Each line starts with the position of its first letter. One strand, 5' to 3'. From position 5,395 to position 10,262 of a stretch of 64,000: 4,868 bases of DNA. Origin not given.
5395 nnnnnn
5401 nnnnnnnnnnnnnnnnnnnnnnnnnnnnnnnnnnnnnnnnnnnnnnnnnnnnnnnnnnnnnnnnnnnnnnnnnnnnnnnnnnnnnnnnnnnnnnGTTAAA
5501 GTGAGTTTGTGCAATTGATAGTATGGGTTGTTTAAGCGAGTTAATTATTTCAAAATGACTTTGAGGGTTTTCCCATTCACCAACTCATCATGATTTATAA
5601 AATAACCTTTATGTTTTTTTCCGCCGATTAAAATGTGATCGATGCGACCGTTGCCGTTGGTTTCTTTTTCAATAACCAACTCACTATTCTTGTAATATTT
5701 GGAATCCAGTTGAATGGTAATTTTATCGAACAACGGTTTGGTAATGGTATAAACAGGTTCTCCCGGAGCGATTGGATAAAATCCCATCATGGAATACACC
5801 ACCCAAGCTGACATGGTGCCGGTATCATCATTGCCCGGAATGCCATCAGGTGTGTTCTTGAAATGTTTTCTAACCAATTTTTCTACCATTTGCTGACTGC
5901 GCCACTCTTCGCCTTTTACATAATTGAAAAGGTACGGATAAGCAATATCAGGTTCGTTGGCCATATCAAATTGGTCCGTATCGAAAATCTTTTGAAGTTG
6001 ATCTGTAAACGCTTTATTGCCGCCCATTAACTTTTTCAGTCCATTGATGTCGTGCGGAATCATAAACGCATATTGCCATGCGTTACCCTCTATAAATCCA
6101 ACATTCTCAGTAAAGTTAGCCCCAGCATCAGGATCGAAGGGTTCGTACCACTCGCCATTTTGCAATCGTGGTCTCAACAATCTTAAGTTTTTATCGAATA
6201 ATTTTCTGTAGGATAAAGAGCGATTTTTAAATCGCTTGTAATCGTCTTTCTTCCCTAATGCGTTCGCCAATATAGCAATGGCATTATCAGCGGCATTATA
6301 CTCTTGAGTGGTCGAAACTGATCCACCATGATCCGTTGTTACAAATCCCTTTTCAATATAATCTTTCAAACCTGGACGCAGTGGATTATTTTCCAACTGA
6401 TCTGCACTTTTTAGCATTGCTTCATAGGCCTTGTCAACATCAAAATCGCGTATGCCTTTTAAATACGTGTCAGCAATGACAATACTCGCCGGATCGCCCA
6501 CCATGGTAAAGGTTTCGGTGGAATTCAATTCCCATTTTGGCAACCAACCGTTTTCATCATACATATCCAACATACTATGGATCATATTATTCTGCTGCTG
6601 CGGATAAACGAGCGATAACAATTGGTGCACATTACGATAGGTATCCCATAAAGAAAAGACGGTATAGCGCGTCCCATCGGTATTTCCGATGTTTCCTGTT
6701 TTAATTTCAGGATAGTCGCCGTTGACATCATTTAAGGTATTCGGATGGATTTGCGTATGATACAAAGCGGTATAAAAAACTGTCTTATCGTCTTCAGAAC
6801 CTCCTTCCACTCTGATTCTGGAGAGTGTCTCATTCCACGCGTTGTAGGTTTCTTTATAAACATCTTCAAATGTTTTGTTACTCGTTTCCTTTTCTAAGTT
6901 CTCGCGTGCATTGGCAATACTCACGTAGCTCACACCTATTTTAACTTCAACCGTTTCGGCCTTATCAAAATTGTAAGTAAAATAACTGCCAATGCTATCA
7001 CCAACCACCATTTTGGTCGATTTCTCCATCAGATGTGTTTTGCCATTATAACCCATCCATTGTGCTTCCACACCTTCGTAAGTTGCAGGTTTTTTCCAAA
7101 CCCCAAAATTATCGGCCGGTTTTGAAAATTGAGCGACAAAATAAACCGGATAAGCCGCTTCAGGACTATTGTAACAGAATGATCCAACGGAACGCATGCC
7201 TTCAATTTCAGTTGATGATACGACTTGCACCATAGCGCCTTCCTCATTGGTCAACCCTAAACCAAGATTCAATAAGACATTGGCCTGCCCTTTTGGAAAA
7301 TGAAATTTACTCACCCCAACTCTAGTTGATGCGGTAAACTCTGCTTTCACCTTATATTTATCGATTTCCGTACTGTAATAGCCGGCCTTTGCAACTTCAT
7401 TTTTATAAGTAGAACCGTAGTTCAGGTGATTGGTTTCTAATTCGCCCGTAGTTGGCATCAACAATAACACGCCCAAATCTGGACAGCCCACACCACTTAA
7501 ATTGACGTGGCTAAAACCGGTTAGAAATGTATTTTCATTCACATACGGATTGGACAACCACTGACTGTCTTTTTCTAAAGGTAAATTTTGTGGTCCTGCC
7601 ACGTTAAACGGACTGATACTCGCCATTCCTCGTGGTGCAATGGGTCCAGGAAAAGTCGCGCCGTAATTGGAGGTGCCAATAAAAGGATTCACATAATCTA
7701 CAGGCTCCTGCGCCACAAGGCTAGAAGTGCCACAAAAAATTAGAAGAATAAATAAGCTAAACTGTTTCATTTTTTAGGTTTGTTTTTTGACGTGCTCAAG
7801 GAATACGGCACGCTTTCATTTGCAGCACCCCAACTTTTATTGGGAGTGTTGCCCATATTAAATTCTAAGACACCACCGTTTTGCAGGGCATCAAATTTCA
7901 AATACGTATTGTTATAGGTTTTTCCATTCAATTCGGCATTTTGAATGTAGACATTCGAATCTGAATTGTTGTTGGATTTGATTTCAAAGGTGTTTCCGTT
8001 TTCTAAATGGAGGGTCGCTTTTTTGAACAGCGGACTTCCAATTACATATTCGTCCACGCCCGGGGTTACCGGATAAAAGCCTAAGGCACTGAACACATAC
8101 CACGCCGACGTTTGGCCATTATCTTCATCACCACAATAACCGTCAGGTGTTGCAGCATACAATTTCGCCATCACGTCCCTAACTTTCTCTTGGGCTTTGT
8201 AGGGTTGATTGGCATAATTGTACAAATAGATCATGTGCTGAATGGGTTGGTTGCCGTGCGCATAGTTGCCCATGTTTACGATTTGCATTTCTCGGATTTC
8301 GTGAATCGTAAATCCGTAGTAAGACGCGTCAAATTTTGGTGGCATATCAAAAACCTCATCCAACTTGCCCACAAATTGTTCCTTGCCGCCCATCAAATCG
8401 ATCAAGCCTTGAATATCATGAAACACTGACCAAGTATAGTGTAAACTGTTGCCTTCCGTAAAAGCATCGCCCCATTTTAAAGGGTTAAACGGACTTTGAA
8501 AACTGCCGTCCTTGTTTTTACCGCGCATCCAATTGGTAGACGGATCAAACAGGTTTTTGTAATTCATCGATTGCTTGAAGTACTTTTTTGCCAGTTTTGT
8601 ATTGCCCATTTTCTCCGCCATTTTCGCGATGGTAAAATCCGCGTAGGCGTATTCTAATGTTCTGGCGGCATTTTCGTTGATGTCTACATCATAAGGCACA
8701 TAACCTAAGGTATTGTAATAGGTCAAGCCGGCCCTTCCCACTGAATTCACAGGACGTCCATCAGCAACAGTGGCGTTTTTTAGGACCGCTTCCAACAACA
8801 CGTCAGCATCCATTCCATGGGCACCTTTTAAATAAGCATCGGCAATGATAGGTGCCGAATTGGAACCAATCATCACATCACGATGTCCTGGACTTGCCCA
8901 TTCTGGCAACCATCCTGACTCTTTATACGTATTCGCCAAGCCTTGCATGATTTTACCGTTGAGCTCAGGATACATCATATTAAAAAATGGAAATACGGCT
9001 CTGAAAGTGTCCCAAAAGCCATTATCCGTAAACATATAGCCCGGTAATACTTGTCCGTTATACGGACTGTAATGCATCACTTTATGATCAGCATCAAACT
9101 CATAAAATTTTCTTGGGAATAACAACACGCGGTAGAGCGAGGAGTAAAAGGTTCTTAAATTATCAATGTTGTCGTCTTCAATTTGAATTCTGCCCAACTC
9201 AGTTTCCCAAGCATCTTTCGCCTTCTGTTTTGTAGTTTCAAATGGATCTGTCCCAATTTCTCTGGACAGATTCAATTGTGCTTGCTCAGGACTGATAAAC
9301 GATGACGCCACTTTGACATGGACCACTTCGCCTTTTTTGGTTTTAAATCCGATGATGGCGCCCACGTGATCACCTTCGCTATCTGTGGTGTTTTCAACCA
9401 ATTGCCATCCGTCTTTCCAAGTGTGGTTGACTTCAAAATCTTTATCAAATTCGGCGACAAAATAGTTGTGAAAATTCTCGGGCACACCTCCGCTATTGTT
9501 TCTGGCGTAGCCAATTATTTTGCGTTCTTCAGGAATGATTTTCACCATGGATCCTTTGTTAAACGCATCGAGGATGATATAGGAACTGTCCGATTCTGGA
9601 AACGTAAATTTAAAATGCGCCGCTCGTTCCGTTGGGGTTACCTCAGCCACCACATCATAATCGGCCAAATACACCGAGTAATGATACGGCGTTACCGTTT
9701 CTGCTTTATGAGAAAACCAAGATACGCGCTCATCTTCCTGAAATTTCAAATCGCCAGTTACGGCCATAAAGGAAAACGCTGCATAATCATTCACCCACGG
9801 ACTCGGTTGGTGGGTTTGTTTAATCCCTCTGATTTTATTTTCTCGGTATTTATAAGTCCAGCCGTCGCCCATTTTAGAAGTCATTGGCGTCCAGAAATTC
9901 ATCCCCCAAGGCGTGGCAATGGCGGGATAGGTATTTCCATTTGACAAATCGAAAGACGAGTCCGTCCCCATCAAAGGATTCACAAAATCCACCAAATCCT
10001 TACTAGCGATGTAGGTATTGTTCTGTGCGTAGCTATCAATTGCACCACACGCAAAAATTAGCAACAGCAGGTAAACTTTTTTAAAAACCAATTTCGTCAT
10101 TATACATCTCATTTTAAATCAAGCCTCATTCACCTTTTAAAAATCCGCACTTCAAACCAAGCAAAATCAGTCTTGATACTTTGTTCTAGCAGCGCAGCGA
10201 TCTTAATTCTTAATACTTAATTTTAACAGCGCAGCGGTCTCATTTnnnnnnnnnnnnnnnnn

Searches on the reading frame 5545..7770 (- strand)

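Call 48: search_protein_families(library=pfam, proteins=[window:5545-7770:-])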
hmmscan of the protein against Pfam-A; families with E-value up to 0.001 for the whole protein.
window:5545-7770:- (741 aa): 2 families
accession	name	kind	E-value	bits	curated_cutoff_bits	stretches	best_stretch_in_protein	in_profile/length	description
PF07971.18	Glyco_hydro_92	-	3.8e-162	540.9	24.6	1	287-740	1-462/464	Glycosyl hydrolase family 92 catalytic domain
PF17678.7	Glyco_hydro_92N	-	5e-61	207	34.5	1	26-281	1-236/236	Glycosyl hydrolase family 92 N-terminal domain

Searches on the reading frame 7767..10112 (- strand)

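Call 48: search_protein_families(library=pfam, proteins=[window:7767-10112:-])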
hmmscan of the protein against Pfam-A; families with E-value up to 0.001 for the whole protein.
window:7767-10112:- (781 aa): 2 families
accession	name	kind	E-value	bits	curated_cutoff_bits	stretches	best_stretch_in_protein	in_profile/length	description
PF07971.18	Glyco_hydro_92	-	3.5e-176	587.2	24.6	1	277-755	1-464/464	Glycosyl hydrolase family 92 catalytic domain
PF17678.7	Glyco_hydro_92N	-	2.4e-63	214.6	34.5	1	43-271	1-236/236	Glycosyl hydrolase family 92 N-terminal domain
